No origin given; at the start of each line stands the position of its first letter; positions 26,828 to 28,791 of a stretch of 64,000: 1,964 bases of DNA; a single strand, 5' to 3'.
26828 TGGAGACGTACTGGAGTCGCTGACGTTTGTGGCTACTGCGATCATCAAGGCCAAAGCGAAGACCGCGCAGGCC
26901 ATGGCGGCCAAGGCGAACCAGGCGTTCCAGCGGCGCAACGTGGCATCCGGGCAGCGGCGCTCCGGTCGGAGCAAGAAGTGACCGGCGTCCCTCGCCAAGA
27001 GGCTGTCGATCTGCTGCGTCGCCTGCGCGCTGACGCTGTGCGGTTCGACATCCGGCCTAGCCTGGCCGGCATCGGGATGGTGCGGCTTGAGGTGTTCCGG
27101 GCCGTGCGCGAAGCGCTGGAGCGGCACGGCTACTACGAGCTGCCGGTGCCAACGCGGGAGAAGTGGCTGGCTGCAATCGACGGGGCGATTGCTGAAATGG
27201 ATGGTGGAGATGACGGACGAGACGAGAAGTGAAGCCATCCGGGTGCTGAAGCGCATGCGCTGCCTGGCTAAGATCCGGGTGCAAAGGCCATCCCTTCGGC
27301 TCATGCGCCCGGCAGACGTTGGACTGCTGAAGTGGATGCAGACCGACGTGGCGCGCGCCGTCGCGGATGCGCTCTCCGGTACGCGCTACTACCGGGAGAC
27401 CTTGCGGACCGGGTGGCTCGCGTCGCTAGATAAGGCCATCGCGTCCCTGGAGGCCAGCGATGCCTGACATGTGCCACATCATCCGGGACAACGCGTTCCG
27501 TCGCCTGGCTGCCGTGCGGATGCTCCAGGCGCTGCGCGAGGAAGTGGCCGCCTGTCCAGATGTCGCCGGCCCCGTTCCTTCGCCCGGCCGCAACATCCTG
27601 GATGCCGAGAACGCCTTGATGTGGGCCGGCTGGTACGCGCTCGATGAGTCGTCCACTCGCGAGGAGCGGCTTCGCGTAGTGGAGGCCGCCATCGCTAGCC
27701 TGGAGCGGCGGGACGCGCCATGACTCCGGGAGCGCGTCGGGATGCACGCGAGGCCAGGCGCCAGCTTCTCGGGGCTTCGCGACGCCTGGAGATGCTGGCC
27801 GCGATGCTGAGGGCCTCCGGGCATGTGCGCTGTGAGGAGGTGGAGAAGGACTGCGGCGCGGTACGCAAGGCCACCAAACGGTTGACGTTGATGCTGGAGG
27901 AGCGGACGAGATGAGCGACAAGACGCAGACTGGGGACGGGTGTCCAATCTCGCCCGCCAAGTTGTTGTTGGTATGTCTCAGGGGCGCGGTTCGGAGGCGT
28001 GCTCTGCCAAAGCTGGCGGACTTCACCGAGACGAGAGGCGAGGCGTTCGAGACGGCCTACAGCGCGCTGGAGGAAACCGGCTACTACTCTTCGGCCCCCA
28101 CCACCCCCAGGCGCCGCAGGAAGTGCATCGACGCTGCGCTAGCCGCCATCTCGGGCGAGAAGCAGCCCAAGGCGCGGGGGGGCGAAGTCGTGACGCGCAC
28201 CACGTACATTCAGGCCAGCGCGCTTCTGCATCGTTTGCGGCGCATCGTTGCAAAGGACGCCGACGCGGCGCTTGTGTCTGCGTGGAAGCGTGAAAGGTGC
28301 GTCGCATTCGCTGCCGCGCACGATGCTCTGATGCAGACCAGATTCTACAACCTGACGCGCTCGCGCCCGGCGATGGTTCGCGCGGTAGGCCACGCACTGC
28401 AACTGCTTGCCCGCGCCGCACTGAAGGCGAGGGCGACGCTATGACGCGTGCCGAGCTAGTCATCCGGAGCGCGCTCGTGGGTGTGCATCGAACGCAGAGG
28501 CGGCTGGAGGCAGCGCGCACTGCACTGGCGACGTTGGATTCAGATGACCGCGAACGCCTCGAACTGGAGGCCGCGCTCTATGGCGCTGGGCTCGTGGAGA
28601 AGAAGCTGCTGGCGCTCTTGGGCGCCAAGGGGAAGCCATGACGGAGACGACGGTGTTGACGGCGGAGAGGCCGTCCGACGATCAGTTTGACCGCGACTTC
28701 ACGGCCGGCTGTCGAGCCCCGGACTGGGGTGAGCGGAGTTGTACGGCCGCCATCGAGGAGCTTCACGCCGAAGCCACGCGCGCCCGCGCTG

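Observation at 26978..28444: Tandem array of an unrecognised small helical paralog family at the head of the rightward early operon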

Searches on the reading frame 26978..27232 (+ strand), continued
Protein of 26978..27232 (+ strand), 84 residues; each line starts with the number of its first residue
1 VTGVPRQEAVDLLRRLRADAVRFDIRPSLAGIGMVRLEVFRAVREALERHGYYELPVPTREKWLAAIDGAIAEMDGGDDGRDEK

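Call 52: find_encoding_contigs(protein=P0019, flank=10000, max_places=3)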
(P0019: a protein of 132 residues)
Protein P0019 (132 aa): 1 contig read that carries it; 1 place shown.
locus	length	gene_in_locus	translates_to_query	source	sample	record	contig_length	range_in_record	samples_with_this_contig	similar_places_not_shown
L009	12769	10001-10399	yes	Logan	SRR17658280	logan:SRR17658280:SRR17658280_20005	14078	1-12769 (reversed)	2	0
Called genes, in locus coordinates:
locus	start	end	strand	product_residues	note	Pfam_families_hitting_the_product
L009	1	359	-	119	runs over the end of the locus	PF24623:Phage_zn_bind_8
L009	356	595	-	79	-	-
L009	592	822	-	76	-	-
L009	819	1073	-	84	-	-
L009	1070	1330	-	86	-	-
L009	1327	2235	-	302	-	PF13479:AAA_24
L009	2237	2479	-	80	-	-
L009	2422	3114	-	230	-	PF07352:Phage_Mu_Gam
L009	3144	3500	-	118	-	-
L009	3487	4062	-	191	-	-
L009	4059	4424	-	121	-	-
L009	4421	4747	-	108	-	-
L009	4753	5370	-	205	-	-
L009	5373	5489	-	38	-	-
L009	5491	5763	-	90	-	-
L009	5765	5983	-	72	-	-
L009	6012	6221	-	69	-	-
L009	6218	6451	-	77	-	-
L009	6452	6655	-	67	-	-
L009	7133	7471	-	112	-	-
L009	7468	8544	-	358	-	-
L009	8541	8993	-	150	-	PF02945:Endonuclease_7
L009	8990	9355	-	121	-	-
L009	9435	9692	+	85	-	-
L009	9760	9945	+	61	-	-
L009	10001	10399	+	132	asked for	-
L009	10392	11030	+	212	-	-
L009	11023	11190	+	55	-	-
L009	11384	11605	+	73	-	-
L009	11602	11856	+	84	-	-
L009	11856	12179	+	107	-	-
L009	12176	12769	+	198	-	?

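Call 63: predict_structure(alignment_id=A6)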
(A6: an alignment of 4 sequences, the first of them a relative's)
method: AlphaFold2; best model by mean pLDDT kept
length: 177 residues; sequences in the alignment: 4
mean_pLDDT: 53.0   pTM: 0.39
mean pLDDT of the five models: 53.0, 52.9, 49.3, 48.3, 46.0
residues with pLDDT >= 90: 0; 70-90: 30; 50-70: 72; < 50: 75
segments of 3 or more residues with pLDDT < 50: 1-11, 38-42, 83-105, 112-134, 173-177
pLDDT, mean of each block of 10 residues (from residue 1): 30 61 70 51 59 73 66 75 39 35 49 41 39 49 56 56 58 47
secondary structure, 60 per line:
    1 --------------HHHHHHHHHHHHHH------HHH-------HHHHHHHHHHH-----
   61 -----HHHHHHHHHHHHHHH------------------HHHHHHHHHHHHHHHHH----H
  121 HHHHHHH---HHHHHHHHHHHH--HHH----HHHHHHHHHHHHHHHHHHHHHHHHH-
elements in order: H15-28 H45-55 H66-80 H99-115 H120-127 H131-142 H152-176
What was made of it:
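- The AlphaFold2 model of the fusion was too poor (pLDDT 53) to show domain packing (call 63).
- Tried and rejected: AlphaFold2 of the D-E fusion gave pLDDT 53 and says nothing about domain packing (call 63).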

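Call 68: search_protein_families(library=pfam, alignment_id=A3, max_evalue=1)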
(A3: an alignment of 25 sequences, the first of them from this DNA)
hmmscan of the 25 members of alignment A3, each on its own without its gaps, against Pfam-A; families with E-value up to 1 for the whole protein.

A. member 1, seq(84 aa): 1 family
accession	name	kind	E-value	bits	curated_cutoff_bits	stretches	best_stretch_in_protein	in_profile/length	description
PF00152.25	tRNA-synt_2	-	0.21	11.1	25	1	15-59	5-48/308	tRNA synthetases class II (D, K and N)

B. families by the number of members that match (of 25 scanned): 9 families
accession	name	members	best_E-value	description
PF17243.7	POTRA_TamA_1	1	0.011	POTRA domain TamA domain 1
PF12464.13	Mac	1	0.056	Maltose acetyltransferase hexapeptide capping motif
PF02641.20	DUF190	1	0.11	Uncharacterized ACR, COG1993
PF04316.19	FlgM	1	0.15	Anti-sigma-28 factor, FlgM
PF13991.11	BssS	1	0.16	BssS protein family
PF13730.12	HTH_36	1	0.17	Helix-turn-helix domain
PF00152.25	tRNA-synt_2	1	0.21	tRNA synthetases class II (D, K and N)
PF09145.16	Ubiq-assoc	1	0.21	Ubiquitin-associated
PF01625.27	PMSR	1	0.28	Peptide methionine sulfoxide reductase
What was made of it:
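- On HTH (XRE/Cro-type) or ribbon-helix-helix DNA-binding regulators: One member gave an HTH_36 hit at E 0.17 and nothing else appeared (call 68).
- There is no HTH, ribbon-helix-helix or other DNA-binding Pfam hit in any of 25 members (call 68).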

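Call 69: search_protein_families(library=phrogs, alignment_id=A3, max_evalue=1)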
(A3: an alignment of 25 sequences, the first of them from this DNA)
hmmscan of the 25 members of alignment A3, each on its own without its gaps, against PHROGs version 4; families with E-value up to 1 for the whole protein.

A. member 1, seq(84 aa): 1 family
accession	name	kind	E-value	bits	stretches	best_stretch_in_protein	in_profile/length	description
phrog_38513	-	unknown function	0.091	14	1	13-70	27-85/106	-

B. families by the number of members that match (of 25 scanned): 13 families
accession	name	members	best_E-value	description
phrog_38513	-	2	0.091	-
phrog_28698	-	1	0.011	-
phrog_29357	-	1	0.039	-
phrog_21112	-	1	0.054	-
phrog_18957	-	1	0.061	-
phrog_14028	-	1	0.075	-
phrog_18047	-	1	0.14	-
phrog_1966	-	1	0.15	-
phrog_4547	-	1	0.18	-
phrog_9165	-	1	0.18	-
phrog_14678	-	1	0.25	-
phrog_22344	-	1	0.35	-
phrog_8477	-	1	0.4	-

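Call 83: find_related_loci(query=A4, collection=metagenome_contigs, flank=10000)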
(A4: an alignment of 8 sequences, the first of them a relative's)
Query A4 (85 aa) in metagenome_contigs; peptide patterns used: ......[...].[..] (x = any residue, [..] = any of these).
202 stretches matched a pattern, but none encodes a relative of the query by tblastn (E <= 1e-3).

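Call 84: find_related_loci(query=P0007, collection=metagenome_contigs, flank=10000)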
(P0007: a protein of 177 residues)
Query P0007 (177 aa) in metagenome_contigs; peptide patterns used: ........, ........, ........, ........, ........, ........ (x = any residue, [..] = any of these).
369 stretches matched a pattern, but none encodes a relative of the query by tblastn (E <= 1e-3).

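Call 85: find_related_loci(query=P0007, collection=viral_contigs, flank=10000)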
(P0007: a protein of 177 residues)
Query P0007 (177 aa) in viral_contigs; peptide patterns used: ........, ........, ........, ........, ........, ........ (x = any residue, [..] = any of these).
9 stretches matched a pattern, but none encodes a relative of the query by tblastn (E <= 1e-3).

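Call 87: search_protein_families(library=pfam, proteins=[L003:980-1159:+, L006:9562-9750:+, L009:9435-9692:+, L009:9760-9945:+, L008:282-605:+, L004:121-372:+, L007:1-555:+, L007:806-1060:+, L006:9091-9333:-, L009:8990-9355:-], max_evalue=0.1)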
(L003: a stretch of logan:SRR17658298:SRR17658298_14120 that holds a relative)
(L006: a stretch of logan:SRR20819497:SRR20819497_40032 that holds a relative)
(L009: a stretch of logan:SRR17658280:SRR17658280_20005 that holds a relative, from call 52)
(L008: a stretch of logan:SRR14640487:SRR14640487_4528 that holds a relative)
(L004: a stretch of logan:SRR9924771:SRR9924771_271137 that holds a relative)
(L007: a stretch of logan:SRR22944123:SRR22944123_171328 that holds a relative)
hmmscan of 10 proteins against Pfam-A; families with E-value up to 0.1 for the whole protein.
L003:980-1159:+ (59 aa): 3 families
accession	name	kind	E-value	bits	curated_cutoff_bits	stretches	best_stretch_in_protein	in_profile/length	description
PF01402.27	RHH_1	-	4.1e-05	23.8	20.5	1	9-38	1-30/39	Ribbon-helix-helix protein, copG family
PF07878.17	RHH_5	-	0.0014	18.7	26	1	10-39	4-33/43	CopG-like RHH_1 or ribbon-helix-helix domain, RHH_5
PF15919.11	HicB_lk_antitox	-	0.01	16.4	27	1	6-38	88-120/123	HicB_like antitoxin of bacterial toxin-antitoxin system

L006:9562-9750:+ (62 aa): 3 families
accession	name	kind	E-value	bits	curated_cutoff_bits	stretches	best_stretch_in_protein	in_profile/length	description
PF01402.27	RHH_1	-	0.0031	17.9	20.5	1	18-39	5-26/39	Ribbon-helix-helix protein, copG family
PF15919.11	HicB_lk_antitox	-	0.004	17.7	27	1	12-41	89-118/123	HicB_like antitoxin of bacterial toxin-antitoxin system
PF07878.17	RHH_5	-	0.0062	16.7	26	1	16-50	5-39/43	CopG-like RHH_1 or ribbon-helix-helix domain, RHH_5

L009:9435-9692:+ (85 aa): 0 families

L009:9760-9945:+ (61 aa): 0 families

L008:282-605:+ (107 aa): 0 families

L004:121-372:+ (83 aa): 0 families

L007:1-555:+ (184 aa): 0 families

L007:806-1060:+ (84 aa): 0 families

L006:9091-9333:- (80 aa): 0 families

L009:8990-9355:- (121 aa): 1 family
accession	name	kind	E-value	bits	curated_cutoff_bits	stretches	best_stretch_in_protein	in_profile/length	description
PF04305.20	DUF455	-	0.096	12.7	34.3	1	45-81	165-201/247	Protein of unknown function (DUF455)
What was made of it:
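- On Anti-CRISPR/anti-defence operon (Acr-Aca type): RHH_1 genes lie directly upstream in L003 (4e-5) and L006 (3e-3) (call 87).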

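Call 90: search_protein_families(library=ncbifam, alignment_id=A3, max_evalue=1)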
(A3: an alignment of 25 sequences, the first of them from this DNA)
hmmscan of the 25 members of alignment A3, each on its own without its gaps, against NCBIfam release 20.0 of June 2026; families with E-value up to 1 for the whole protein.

A. member 1, seq(84 aa): 1 family
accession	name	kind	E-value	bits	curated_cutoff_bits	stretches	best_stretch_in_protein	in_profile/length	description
TIGR02500.1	type_III_yscD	equivalog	0.027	13.4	86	1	34-71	213-251/413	type III secretion system inner membrane ring subunit SctD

B. families by the number of members that match (of 25 scanned): 7 families
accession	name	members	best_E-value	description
TIGR02039.1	CysD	1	0.006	sulfate adenylyltransferase, small subunit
NF003587.0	PRK05253.1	1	0.011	sulfate adenylyltransferase subunit CysD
TIGR02500.1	type_III_yscD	1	0.027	type III secretion system inner membrane ring subunit SctD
NF005905.0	PRK07883.1-3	1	0.05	DEDD exonuclease domain-containing protein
NF004042.0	PRK05550.1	1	0.1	bifunctional methionine sulfoxide reductase B/A protein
NF004284.0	PRK05693.1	1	0.12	SDR family oxidoreductase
NF041404.1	XopAI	1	0.17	type III secretion system effector XopAI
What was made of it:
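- On Any curated protein family (Pfam-A, PHROGs v4, NCBIfam 20): All 25 members were scanned individually in calls 68, 69 and 90.
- On Toxin-antitoxin pair (ribbon-helix-helix antitoxin plus toxin): No toxin family hit was found (calls 68, 90).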

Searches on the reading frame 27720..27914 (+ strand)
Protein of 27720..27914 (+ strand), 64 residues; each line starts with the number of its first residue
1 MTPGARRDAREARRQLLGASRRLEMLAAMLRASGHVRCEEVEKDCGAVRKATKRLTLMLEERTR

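Call 6: search_protein_families(library=pfam, proteins=[window:27720-27914:+], max_evalue=1)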
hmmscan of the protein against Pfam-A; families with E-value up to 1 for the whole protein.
window:27720-27914:+ (64 aa): 1 family
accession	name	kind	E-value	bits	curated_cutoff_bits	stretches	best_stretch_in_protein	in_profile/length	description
PF25213.1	HVO_A0261_N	-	0.022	15.1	35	1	11-62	2-51/86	HVO_A0261 N-terminal domain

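Call 7: search_protein_families(library=phrogs, proteins=[window:27720-27914:+], max_evalue=1)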
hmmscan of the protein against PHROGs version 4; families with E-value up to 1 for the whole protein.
window:27720-27914:+ (64 aa): 0 families

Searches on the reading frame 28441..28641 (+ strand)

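Call 6: search_protein_families(library=pfam, proteins=[window:28441-28641:+], max_evalue=1)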
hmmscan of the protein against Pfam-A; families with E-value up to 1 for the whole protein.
window:28441-28641:+ (66 aa): 0 families

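Call 7: search_protein_families(library=phrogs, proteins=[window:28441-28641:+], max_evalue=1)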
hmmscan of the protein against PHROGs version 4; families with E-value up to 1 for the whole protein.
window:28441-28641:+ (66 aa): 1 family
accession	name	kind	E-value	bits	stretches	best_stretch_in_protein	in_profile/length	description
phrog_28253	-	unknown function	0.19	12.7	1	17-41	13-37/77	-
